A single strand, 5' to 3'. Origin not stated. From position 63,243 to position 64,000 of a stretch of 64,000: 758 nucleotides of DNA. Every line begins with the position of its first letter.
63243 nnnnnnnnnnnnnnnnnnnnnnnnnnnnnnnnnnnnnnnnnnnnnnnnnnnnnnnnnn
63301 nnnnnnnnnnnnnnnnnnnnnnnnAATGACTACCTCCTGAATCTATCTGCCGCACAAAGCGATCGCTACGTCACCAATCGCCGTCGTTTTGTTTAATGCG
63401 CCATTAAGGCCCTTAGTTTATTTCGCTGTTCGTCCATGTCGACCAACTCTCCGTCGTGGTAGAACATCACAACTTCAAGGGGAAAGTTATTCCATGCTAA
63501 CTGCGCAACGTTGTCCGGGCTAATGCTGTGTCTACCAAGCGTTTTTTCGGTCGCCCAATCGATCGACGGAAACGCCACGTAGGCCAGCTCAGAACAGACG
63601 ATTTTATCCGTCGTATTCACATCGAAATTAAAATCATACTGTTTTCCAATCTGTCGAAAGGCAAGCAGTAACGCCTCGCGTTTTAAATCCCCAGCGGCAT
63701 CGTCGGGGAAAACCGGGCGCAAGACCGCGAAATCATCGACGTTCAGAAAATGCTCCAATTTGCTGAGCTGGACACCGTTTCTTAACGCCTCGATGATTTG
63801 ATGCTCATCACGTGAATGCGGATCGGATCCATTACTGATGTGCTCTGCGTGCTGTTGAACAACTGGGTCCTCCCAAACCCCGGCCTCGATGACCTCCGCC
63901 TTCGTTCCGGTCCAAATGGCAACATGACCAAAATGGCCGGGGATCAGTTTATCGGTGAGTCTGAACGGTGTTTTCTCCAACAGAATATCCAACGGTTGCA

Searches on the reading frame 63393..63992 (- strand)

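Call 25: search_protein_families(library=pfam, proteins=[window:63393-63992:-], max_evalue=0.001)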
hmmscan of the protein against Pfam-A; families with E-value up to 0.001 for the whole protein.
window:63393-63992:- (199 aa): 1 family
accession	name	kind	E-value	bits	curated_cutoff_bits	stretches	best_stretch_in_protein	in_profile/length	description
PF05708.18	Peptidase_C92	-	2.8e-21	76.7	27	1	2-168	6-147/166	Permuted papain-like amidase enzyme, YaeF/YiiX, C92 family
